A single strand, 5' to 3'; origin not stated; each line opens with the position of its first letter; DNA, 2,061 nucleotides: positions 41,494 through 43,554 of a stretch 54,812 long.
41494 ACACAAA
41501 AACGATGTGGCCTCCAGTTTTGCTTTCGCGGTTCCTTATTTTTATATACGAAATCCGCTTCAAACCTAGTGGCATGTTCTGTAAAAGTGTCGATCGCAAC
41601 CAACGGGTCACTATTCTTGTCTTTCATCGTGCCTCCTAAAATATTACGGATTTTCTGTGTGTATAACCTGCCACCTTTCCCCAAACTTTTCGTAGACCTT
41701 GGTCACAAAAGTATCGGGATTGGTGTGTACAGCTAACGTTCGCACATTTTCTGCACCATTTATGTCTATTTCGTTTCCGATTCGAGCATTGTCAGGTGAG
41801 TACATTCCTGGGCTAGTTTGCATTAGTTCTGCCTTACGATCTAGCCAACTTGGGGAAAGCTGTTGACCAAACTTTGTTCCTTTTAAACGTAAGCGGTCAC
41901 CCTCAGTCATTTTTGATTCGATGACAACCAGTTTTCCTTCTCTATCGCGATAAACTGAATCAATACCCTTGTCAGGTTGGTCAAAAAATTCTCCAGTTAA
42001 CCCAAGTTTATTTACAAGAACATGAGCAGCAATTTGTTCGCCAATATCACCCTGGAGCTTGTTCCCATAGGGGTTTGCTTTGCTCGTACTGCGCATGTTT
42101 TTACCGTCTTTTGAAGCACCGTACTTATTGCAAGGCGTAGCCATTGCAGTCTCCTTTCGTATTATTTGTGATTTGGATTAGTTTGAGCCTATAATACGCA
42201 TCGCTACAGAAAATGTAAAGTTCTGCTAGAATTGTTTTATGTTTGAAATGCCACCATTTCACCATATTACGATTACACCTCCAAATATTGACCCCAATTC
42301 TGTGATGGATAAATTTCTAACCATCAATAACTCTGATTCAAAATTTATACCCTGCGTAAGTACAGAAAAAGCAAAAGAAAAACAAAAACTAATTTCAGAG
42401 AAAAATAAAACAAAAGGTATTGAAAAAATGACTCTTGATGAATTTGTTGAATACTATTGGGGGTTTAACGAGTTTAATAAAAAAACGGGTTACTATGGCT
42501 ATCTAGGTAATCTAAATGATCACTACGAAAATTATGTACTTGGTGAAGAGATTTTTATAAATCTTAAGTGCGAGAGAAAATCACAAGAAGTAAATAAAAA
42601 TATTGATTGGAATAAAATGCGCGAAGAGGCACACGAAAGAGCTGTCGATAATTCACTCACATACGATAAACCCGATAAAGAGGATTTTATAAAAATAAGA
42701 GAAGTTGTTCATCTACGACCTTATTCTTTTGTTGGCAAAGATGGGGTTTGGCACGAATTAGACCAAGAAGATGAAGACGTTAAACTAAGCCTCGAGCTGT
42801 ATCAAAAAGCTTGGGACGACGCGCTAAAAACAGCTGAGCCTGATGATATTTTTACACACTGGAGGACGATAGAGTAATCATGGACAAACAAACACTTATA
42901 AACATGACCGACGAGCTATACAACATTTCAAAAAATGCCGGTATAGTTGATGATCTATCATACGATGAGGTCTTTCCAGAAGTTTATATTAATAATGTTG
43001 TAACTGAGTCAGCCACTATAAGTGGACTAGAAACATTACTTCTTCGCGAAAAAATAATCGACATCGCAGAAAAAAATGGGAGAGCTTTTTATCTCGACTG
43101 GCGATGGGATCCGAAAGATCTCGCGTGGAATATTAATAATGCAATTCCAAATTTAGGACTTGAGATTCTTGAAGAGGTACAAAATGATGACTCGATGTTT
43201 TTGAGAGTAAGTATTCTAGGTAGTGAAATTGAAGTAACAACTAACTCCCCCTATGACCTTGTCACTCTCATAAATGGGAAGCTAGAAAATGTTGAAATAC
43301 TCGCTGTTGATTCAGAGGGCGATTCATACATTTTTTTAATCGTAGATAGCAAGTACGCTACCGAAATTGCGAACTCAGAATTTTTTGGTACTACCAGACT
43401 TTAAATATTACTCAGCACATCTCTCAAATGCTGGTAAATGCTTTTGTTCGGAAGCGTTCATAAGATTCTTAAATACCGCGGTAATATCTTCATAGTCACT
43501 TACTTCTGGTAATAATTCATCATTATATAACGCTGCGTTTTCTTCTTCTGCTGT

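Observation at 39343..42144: Translationally coupled three-gene operon: a small PD-(D/E)xK nuclease plus two large ORFans, a candidate undescribed defence or toxin module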

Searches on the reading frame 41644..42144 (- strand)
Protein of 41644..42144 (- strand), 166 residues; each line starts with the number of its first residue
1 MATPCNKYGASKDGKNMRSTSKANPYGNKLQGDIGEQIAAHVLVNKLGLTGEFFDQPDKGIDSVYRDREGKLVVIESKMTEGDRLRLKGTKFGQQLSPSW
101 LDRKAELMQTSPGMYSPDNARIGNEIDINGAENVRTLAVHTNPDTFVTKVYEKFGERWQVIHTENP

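Call 4: search_protein_families(library=pfam, proteins=[window:41644-42144:-], max_evalue=1)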
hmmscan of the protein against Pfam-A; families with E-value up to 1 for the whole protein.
window:41644-42144:- (166 aa): 0 families

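Call 5: search_protein_families(library=padloc, proteins=[window:41644-42144:-], max_evalue=1)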
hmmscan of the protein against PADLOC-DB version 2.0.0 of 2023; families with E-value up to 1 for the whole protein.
window:41644-42144:- (166 aa): 0 families

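Call 17: search_protein_families(library=ncbifam, proteins=[window:41644-42144:-], max_evalue=1)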
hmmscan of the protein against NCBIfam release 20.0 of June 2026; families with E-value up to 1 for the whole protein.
window:41644-42144:- (166 aa): 0 families

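Call 18: search_protein_families(library=phrogs, proteins=[window:41644-42144:-], max_evalue=1)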
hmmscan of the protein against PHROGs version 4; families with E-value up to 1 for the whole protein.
window:41644-42144:- (166 aa): 0 families

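Call 25: search_solved_structures(query=window:41644-42144:-, max_evalue=10)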
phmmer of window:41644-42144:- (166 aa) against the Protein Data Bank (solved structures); distinct sequences matched with E-value up to 10: 0.
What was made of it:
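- On PD-(D/E)xK superfamily: g1: The window protein itself hits nothing (calls 4, 17, 25).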

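Call 34: search_solved_structures(query=A4, max_evalue=10, show_alignments=3)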
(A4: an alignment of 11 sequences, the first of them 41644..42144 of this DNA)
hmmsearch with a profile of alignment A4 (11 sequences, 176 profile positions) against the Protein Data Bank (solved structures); distinct sequences matched with E-value up to 10: 2.
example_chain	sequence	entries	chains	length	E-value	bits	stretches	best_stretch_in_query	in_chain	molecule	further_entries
5hqh_A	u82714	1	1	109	0.0036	20.3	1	115-162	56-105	Lmo2119 protein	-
2n2h_B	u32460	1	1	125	0.55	13.2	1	39-74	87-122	Paired amphipathic helix protein Sin3a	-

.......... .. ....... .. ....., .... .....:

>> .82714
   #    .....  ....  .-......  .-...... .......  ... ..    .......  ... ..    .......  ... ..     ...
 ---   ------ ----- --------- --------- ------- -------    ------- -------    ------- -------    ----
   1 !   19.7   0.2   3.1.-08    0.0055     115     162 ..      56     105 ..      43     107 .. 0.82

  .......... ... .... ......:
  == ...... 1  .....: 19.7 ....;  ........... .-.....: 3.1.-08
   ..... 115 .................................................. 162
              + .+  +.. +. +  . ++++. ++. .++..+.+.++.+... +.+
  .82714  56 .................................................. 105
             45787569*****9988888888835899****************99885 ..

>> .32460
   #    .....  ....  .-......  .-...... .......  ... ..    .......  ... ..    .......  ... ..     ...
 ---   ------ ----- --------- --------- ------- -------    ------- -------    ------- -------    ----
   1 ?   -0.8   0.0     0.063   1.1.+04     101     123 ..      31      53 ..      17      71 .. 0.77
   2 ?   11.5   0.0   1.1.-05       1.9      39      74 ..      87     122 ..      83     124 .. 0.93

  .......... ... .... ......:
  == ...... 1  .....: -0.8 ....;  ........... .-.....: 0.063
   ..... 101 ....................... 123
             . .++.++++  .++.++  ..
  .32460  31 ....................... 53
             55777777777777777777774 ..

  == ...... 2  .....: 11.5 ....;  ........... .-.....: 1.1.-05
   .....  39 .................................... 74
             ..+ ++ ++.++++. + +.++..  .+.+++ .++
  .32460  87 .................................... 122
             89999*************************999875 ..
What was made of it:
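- Tried and rejected: The 11-sequence g1 profile gave only a YbbR-like C-terminal hit (5hqh), which I judged spurious (call 34).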

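Call 49: search_protein_representatives(protein=window:41644-42144:-)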
Query: 166 residues. Proteins with E-value up to 0.001 (for the whole library): 110; up to 1e-10: 60; up to 1e-30: 4. The best 110 are listed.
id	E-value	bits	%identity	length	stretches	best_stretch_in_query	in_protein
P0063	4.6e-108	374.6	100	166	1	1-166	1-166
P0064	1.8e-41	158.1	50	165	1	1-163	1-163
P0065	1.9e-36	141.7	48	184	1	1-153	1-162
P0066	2.1e-36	141.6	48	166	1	1-165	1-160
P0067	8.7e-30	120.1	44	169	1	2-162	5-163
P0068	1.3e-29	119.5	50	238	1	12-149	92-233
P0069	7.6e-28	113.8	46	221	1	15-152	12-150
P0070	9.9e-28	113.4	47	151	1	3-150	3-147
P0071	3.1e-27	111.8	49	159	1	5-151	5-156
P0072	1.1e-26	110.0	48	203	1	19-162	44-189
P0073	6.0e-26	107.6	43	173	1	1-153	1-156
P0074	2.5e-22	95.9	42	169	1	5-156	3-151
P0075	4.9e-22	94.9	43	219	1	26-163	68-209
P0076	4.4e-21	91.8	43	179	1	25-156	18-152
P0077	4.7e-21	91.7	41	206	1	21-161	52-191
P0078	2.0e-20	89.7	40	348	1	28-162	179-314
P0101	1.8e-13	67.0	37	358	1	28-161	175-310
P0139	3.7e-08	49.7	31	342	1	27-161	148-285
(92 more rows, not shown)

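Call 54: search_protein_families(library=pfam, alignment_id=A8, max_evalue=0.01)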
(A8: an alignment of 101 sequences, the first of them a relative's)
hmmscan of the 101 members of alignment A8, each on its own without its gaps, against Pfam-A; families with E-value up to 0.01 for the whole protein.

A. member 1, P0063 (166 aa): 0 families

B. families by the number of members that match (of 101 scanned): 30 families (the first 25 are shown)
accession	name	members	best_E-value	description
PF13424.12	TPR_12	1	2e-44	Tetratricopeptide repeat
PF13374.12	TPR_10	1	4.7e-39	Tetratricopeptide repeat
PF13181.12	TPR_8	1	1.1e-24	Tetratricopeptide repeat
PF24885.1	TPR_NPHP3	1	2e-23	Nephrocystin-3 TPR domain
PF00515.34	TPR_1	1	1.9e-18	Tetratricopeptide repeat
PF17874.7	TPR_MalT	1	6e-17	MalT-like TPR region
PF07719.23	TPR_2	1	9.3e-16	Tetratricopeptide repeat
PF17902.7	SH3_10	1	4e-14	SH3 domain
PF21325.3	SHPRH_helical-1st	1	4.8e-08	E3 ubiquitin-protein ligase SHPRH, first helical domain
PF22658.2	YycE-like_N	1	1.2e-07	YycE-like N-terminal domain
PF06013.18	WXG100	1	3.2e-06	Proteins of 100 residues with WXG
PF01239.28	PPTA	1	3e-05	Protein prenyltransferase alpha subunit repeat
PF03908.18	Sec20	1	8.7e-05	Sec20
PF13156.12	Mrr_cat_2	1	0.00014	Restriction endonuclease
PF01544.23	CorA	1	0.00018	CorA-like Mg2+ transporter protein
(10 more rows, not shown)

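Call 66: search_solved_structures(query=A8, max_evalue=10, show_alignments=3)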
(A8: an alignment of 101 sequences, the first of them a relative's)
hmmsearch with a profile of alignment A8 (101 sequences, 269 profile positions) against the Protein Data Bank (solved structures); distinct sequences matched with E-value up to 10: 2.
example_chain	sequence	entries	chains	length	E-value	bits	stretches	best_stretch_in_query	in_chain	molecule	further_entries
7rdr_A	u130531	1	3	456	9.2e-07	32.2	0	138-169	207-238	Circular tendon repeat protein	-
9waq_B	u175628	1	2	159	0.0082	19.2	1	92-142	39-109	VP14465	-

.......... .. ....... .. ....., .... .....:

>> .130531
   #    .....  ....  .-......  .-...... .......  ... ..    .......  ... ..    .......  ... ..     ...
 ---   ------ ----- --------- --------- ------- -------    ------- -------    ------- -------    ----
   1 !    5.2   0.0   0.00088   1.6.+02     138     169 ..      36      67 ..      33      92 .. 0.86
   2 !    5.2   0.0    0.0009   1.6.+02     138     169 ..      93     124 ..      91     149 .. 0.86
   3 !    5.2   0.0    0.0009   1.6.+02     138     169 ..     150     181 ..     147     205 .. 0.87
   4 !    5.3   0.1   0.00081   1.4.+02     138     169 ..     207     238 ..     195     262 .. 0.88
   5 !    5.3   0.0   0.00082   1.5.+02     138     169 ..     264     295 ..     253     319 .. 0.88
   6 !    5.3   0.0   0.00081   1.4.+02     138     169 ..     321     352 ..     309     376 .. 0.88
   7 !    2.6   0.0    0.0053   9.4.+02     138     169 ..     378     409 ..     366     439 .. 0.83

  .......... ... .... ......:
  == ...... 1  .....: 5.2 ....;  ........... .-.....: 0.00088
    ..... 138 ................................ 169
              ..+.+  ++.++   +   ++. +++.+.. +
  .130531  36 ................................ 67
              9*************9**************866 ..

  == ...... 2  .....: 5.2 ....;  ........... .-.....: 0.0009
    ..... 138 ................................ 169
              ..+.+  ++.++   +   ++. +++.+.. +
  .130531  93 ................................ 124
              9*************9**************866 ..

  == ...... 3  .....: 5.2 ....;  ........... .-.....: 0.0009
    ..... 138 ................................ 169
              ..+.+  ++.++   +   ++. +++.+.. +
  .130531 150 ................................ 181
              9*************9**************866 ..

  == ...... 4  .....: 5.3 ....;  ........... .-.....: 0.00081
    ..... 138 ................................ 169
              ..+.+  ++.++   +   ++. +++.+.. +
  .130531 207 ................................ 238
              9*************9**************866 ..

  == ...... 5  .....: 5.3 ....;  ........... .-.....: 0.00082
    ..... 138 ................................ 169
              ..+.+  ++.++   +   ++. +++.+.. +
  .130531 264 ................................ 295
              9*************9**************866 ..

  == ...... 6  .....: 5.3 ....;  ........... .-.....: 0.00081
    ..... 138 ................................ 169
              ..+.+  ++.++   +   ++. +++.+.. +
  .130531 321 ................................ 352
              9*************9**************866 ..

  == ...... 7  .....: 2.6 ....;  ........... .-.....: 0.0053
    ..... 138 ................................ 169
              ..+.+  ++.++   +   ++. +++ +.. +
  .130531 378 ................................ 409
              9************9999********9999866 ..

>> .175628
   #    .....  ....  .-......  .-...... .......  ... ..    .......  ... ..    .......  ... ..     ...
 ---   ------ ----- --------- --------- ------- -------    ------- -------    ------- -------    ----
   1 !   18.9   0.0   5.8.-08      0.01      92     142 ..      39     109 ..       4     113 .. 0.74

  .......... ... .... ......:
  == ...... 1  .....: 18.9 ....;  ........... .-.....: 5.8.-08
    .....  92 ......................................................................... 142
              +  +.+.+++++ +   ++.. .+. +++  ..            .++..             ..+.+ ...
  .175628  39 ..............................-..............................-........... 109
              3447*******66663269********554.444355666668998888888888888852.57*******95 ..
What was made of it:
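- On PoNe DNase toxin family: g1: The family profile hits 9waq_B (PoNe) at E = 8e-3 and 19 bits (call 66).
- Closest known: PoNe. Same: The g1-family profile hits the solved PoNe domain (call 66).
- The family profile hits the PoNe DNase VP14465 and aligns GxD, ExK and the Q-S-x-x-W helix (call 66).
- Tried and rejected: The hit of the 101-sequence profile to a designed repeat protein (7rdr) is a low-complexity repeat artefact (call 66).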

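Call 81: find_encoding_contigs(protein=P0078, flank=5000, max_places=3)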
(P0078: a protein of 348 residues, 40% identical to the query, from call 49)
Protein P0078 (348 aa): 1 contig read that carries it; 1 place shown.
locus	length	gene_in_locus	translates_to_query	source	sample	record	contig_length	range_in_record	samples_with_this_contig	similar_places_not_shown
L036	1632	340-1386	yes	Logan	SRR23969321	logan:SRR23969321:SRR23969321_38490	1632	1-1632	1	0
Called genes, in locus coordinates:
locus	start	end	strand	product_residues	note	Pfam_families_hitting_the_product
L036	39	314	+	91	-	-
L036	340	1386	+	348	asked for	-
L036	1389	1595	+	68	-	-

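Call 82: find_encoding_contigs(protein=P0139, flank=6000, max_places=3)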
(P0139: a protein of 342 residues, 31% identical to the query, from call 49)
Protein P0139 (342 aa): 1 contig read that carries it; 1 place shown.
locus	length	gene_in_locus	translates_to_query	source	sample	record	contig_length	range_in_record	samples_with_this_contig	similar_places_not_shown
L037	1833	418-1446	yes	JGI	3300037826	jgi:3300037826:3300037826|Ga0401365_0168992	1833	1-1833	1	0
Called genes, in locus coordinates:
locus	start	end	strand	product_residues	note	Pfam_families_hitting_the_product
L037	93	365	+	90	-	PF06013:WXG100 (weak)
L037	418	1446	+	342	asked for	PF06013:WXG100 (weak)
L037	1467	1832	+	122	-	?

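Call 83: find_encoding_contigs(protein=P0101, flank=6000, max_places=3)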
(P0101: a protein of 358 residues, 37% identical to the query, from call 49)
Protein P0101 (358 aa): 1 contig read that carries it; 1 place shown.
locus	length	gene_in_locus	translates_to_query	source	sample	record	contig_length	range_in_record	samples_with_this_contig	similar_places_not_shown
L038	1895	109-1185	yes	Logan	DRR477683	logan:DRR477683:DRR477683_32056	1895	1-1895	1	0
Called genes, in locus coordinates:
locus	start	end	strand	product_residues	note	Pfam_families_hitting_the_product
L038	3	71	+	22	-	?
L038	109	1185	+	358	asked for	-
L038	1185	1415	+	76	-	-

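Call 98: search_protein_families(library=ncbifam, alignment_id=A8, max_evalue=0.01)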
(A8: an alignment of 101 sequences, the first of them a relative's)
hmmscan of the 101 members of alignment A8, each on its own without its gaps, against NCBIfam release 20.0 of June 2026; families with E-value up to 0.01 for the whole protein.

A. member 1, P0063 (166 aa): 0 families

B. families by the number of members that match (of 101 scanned): 22 families
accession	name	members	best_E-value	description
NF045487.1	ASRP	3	0.00091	archaea-specific SMC-related protein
NF003270.0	PRK04247.1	2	0.00028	endonuclease NucS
TIGR03696.1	Rhs_assc_core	1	6.3e-13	RHS repeat-associated core domain-containing protein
NF053520.1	HK_Porph_FimS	1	4.4e-07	sensor histidine kinase FimS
NF050176.1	MIP-1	1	5.2e-06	microaggregate invasion protein 1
TIGR01177.1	TIGR01177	1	3.5e-05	TIGR01177 family methyltransferase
NF004512.0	PRK05853.1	1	5.5e-05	hypothetical protein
NF002725.1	PRK02603.1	1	0.00011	photosystem I assembly protein Ycf3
NF008599.0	PRK11566.1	1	0.00018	acid-activated periplasmic chaperone HdeB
NF004284.0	PRK05693.1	1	0.00049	SDR family oxidoreductase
NF011268.0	PRK14675.1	1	0.00066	hypothetical protein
NF002876.0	PRK03298.1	1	0.00077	endonuclease NucS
NF052612.1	sll0565_fam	1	0.00077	sll0565 family protein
NF003819.0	PRK05412.1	1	0.0022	YajQ family cyclic di-GMP-binding protein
TIGR03930.1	WXG100_ESAT6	1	0.0026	WXG100 family type VII secretion target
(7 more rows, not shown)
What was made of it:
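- On PD-(D/E)xK superfamily: g1: Individual family members hit Mrr_cat_2 (1.4e-4), NucS_C (2.2e-4) and NucS NCBIfam models (2.8e-4, 7.7e-4) (calls 54, 98).
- Closest known: PoNe. Same: Relatives of g1 are fused to WXG100 and RHS delivery domains, as PoNe is (calls 54, 98).
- Family members hit Mrr_cat_2, NucS_C and NucS models (calls 54, 98). The nuclease domain is shared with RHS and WXG toxins (call 98).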

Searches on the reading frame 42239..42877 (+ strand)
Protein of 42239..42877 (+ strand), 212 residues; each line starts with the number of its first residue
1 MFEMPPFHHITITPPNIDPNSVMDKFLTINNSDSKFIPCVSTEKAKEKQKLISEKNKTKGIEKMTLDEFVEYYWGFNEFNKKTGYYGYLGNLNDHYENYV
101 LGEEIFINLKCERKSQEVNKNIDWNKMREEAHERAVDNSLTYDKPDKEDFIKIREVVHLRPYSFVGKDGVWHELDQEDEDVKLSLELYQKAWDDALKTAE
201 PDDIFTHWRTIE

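Call 14: search_protein_families(library=pfam, proteins=[window:42239-42877:+], max_evalue=0.01)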
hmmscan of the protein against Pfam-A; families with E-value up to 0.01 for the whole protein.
window:42239-42877:+ (212 aa): 0 families
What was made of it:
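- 42239..42877 (+): Divergent 212-aa gene of unknown function, conserved next to the module in the closest lineage only. No Pfam hit (call 14).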

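Call 17: search_protein_families(library=ncbifam, proteins=[window:42239-42877:+], max_evalue=1)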
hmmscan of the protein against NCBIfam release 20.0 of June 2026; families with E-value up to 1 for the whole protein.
window:42239-42877:+ (212 aa): 0 families

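Call 18: search_protein_families(library=phrogs, proteins=[window:42239-42877:+], max_evalue=1)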
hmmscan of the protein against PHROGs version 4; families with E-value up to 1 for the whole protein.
window:42239-42877:+ (212 aa): 2 families
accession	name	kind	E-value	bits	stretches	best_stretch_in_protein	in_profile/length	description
phrog_31791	-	unknown function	0.1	13.1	1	43-107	110-172/213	-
phrog_28008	-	unknown function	0.2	12.7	1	28-66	12-48/57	-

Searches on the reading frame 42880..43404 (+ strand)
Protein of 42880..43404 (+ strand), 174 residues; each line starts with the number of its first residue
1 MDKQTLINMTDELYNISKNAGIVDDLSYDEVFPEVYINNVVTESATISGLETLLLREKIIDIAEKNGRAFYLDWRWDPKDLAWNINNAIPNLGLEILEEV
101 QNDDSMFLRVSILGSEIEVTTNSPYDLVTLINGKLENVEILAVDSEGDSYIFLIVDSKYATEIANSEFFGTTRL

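Call 14: search_protein_families(library=pfam, proteins=[window:42880-43404:+], max_evalue=0.01)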
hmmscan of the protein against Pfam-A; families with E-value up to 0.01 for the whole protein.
window:42880-43404:+ (174 aa): 1 family
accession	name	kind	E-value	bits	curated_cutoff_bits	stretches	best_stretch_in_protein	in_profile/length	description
PF20335.4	DUF6630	-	5.5e-10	40.2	27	1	51-163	43-144/158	Domain of unknown function (DUF6630)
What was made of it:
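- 42880..43404 (+): Divergent DUF6630 gene (174 aa), a recurrent neighbour of the module and a possible immunity or accessory protein. Pfam DUF6630 at 5.5e-10 (call 14).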

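Call 102: search_solved_structures(query=A11, max_evalue=10)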
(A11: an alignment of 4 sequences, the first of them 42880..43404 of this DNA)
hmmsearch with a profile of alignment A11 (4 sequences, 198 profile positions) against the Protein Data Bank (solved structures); distinct sequences matched with E-value up to 10: 1.
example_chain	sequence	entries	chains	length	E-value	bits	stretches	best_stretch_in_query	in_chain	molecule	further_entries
4zrj_B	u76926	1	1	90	0.22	14.2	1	31-65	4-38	Merlin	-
